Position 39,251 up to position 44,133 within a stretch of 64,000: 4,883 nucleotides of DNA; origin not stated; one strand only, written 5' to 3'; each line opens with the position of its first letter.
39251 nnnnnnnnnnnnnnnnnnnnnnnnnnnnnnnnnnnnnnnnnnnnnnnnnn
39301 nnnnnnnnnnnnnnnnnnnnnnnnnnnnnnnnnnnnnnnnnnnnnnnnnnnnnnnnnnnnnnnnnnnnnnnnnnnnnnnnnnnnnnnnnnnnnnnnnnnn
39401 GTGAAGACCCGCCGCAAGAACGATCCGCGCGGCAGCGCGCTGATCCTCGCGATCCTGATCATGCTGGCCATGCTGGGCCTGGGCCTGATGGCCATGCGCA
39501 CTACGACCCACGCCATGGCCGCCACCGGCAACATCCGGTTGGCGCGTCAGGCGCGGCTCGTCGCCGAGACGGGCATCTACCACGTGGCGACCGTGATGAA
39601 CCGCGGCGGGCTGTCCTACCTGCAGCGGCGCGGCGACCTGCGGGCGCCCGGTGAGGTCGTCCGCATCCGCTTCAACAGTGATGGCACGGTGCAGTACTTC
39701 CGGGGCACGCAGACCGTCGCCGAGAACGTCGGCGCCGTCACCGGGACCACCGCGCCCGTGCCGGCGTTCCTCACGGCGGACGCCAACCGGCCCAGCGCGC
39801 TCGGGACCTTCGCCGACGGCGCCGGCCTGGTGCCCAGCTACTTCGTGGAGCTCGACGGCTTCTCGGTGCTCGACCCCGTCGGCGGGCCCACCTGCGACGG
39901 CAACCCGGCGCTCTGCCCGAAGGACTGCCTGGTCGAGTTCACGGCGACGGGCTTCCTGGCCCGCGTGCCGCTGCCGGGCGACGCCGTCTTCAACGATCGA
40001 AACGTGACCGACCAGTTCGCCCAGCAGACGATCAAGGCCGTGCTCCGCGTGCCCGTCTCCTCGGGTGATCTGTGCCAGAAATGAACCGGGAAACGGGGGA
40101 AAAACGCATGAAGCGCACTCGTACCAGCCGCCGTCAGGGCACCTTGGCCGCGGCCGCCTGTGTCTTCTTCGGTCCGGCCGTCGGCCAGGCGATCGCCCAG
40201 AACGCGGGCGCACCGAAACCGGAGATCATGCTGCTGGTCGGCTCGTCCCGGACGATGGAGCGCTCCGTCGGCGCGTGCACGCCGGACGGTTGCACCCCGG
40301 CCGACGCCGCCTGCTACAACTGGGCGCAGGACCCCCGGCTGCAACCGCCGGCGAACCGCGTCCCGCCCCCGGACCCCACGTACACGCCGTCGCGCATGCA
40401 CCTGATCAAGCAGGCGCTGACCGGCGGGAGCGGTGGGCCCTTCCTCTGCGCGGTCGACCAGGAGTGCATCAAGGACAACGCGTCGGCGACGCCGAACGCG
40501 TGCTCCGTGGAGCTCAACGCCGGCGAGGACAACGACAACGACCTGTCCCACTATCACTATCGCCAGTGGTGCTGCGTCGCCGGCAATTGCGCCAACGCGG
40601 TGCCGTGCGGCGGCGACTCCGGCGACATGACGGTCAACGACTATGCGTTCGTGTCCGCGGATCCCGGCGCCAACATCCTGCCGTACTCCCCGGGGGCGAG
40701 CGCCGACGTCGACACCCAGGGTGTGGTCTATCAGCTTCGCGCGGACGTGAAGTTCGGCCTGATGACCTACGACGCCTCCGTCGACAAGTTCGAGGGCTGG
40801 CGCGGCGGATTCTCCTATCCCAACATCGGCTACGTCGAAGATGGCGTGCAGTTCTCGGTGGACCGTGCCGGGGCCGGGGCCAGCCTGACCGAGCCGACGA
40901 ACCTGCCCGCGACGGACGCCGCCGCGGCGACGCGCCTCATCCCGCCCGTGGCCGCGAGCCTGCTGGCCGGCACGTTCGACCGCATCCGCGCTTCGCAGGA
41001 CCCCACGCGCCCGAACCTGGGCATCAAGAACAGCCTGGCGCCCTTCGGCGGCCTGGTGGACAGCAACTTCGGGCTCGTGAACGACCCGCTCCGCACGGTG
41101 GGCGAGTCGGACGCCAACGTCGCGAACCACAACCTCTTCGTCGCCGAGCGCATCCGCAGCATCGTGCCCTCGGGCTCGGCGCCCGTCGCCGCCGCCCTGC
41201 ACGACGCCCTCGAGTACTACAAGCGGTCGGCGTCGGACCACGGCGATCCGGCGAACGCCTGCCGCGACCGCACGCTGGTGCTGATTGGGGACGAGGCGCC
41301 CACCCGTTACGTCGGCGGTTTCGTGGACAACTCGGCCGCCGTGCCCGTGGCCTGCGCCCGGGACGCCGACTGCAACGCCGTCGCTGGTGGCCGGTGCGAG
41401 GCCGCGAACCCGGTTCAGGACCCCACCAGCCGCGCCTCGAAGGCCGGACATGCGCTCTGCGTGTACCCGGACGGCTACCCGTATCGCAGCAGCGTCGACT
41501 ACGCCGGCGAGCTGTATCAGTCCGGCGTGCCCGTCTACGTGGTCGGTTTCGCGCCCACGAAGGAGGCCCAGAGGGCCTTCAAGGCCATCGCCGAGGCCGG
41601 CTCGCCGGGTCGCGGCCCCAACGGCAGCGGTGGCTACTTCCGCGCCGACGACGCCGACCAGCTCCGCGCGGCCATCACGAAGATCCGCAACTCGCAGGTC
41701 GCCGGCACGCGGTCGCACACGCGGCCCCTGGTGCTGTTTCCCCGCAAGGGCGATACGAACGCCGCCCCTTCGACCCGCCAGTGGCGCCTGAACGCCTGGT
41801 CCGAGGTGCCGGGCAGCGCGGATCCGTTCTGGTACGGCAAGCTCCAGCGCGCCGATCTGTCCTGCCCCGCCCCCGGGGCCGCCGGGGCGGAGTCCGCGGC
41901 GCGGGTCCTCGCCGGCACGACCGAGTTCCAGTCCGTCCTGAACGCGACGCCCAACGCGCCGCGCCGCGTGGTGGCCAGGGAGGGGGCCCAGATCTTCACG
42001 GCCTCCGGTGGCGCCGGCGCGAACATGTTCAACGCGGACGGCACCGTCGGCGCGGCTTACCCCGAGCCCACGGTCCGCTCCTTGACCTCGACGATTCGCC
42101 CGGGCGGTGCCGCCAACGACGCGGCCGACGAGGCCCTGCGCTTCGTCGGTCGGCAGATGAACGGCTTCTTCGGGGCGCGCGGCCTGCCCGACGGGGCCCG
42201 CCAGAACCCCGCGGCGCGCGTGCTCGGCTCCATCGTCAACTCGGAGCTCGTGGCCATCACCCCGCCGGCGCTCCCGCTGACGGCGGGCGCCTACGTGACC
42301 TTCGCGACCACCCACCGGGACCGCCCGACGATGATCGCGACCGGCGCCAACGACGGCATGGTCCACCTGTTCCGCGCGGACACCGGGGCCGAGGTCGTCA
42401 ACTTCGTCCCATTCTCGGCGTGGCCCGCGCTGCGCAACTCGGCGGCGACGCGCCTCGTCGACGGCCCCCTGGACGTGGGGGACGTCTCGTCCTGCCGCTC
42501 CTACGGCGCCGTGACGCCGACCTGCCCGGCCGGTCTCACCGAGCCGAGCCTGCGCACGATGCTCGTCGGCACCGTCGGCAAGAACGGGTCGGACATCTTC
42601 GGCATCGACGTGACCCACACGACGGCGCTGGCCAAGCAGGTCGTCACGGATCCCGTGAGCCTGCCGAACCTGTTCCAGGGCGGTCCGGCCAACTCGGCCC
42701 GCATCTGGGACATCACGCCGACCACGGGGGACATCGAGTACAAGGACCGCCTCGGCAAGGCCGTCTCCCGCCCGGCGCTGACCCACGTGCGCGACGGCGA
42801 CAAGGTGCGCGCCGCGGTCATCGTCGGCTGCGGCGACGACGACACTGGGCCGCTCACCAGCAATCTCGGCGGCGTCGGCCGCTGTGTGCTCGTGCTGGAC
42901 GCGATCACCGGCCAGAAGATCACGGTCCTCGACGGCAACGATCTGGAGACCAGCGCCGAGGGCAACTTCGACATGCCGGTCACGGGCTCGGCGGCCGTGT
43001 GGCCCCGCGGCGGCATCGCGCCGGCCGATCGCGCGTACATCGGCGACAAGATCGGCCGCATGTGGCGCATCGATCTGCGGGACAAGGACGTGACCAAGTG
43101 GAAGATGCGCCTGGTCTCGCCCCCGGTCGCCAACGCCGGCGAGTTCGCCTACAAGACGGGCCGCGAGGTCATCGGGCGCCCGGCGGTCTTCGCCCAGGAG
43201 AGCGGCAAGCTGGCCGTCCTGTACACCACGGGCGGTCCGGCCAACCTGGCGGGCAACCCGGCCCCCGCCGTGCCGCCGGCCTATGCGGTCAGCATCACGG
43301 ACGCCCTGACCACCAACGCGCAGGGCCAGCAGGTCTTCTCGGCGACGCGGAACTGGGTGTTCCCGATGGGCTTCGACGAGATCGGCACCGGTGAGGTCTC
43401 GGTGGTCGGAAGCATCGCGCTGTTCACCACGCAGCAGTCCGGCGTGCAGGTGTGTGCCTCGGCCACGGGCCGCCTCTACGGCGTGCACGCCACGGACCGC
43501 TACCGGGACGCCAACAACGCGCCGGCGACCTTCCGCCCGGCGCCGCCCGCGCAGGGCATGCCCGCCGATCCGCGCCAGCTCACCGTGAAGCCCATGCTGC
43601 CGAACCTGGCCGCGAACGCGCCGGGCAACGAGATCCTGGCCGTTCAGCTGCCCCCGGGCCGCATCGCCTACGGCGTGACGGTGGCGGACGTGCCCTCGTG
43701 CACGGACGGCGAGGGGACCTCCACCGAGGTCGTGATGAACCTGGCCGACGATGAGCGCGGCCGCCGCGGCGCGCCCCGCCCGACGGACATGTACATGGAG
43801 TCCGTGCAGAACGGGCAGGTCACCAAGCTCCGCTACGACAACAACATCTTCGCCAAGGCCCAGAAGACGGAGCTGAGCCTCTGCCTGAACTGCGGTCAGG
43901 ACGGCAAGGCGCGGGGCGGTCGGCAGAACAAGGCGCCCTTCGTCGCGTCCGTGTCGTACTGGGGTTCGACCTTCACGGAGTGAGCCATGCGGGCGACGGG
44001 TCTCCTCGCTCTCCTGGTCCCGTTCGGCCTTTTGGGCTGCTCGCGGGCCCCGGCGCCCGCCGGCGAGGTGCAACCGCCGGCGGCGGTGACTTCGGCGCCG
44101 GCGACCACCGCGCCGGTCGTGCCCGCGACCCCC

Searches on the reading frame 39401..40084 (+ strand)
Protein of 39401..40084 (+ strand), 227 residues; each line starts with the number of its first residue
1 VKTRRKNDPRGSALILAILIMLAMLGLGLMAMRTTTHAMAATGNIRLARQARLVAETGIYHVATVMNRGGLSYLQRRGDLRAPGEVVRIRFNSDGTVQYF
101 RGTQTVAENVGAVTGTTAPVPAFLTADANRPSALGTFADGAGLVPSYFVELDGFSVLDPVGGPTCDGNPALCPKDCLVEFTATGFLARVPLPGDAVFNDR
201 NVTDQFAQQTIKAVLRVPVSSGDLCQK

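Call 38: search_protein_families(library=pfam, proteins=[window:39401-40084:+], max_evalue=0.01)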
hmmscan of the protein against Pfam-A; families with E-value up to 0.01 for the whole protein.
window:39401-40084:+ (227 aa): 1 family
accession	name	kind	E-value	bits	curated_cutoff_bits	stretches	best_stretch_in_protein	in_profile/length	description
PF14341.11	PilX_N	-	7.6e-07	29.5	25.5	1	10-59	1-50/51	PilX N-terminal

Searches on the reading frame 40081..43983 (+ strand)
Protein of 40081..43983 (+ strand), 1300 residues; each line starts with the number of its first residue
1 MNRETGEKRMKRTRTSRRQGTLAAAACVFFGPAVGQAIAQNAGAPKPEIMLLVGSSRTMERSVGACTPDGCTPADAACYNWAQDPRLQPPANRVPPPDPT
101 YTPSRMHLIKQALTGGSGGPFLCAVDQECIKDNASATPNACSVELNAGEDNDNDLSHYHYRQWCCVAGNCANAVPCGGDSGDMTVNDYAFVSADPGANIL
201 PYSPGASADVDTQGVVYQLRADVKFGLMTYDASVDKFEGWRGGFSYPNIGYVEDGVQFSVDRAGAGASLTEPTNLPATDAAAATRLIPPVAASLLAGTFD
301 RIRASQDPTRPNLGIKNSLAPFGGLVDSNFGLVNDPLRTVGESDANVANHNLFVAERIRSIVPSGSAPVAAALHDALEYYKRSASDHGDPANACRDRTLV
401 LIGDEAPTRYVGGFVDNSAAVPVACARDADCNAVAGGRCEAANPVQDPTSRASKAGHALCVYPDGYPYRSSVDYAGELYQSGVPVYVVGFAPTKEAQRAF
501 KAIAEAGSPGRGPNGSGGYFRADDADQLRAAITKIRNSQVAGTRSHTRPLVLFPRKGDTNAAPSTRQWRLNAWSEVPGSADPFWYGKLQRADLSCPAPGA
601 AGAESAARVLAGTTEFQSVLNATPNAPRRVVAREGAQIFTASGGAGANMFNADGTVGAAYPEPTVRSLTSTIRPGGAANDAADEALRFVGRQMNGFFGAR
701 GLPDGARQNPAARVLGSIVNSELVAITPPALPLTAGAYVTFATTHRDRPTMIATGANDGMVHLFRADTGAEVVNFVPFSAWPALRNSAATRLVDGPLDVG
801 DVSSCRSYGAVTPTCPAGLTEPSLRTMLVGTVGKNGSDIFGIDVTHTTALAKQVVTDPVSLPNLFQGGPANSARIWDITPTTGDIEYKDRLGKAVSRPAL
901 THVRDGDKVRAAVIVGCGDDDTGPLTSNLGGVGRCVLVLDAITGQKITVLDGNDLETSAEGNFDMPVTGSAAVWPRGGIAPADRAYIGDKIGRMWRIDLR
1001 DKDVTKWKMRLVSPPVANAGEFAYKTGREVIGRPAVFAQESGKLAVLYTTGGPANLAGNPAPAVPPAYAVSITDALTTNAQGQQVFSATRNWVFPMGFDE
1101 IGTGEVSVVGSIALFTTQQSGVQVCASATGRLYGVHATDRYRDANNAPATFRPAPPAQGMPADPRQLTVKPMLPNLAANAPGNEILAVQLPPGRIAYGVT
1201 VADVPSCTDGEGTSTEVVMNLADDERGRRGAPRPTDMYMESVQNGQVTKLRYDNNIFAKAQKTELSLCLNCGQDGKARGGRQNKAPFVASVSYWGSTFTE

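Call 38: search_protein_families(library=pfam, proteins=[window:40081-43983:+], max_evalue=0.01)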
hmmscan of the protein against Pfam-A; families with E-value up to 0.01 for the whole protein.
window:40081-43983:+ (1300 aa): 1 family
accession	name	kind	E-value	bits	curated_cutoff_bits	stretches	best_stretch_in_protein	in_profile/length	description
PF05567.17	T4P_PilY1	-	8.6e-10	38.5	28.1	1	715-1002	1-285/411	PilY1 beta-propeller domain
